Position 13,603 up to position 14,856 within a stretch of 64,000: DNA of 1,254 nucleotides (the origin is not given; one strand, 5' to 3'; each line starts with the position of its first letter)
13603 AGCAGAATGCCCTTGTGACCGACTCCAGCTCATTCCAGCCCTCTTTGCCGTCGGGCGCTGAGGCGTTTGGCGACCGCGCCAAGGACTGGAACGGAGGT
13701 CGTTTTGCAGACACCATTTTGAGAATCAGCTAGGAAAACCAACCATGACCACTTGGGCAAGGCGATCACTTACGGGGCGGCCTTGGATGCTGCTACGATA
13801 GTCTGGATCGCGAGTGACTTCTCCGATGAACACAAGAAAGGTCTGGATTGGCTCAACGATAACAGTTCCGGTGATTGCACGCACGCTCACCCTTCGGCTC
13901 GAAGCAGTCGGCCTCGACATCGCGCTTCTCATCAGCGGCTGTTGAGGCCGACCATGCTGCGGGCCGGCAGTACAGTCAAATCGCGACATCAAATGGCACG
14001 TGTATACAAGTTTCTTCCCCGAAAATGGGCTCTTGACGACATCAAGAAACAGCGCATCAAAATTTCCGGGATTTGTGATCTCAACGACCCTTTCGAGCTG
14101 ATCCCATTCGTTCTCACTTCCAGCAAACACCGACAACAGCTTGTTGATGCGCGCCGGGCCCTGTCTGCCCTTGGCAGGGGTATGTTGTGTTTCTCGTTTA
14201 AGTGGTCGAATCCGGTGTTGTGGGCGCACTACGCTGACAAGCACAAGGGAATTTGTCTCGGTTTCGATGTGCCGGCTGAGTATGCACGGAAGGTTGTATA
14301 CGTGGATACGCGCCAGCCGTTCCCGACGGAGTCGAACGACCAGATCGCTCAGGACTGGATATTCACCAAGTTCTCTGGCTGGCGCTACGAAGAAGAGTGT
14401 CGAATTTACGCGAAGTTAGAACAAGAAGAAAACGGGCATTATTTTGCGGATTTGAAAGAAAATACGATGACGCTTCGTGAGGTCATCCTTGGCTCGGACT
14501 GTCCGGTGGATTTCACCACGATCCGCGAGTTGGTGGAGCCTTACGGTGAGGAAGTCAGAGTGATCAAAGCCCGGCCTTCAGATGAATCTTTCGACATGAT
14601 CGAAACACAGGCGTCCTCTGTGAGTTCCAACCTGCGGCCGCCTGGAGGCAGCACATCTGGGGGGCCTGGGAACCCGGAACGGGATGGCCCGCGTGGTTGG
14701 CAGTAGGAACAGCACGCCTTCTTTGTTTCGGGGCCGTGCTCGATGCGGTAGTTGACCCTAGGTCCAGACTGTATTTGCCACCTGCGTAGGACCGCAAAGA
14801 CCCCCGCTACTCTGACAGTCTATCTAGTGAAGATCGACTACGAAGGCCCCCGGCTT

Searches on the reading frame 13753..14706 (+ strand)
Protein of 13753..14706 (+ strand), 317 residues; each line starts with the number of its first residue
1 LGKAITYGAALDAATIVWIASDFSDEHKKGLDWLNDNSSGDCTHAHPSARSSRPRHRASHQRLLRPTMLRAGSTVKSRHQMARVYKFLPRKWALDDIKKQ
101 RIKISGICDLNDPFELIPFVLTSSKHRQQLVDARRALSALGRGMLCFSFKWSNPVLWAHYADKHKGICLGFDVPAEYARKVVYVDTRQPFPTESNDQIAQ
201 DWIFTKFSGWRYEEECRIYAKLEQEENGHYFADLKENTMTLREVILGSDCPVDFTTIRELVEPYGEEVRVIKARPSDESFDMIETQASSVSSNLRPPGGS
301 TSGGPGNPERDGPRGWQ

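Call 40: search_protein_families(library=pfam, proteins=[window:13753-14706:+], max_evalue=0.001)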
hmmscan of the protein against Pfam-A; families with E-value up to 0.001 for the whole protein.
window:13753-14706:+ (317 aa): 1 family
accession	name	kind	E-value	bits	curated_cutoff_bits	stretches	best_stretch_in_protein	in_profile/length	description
PF11185.13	DUF2971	-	2.3e-06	29.3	22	0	156-175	1-20/89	Protein of unknown function (DUF2971)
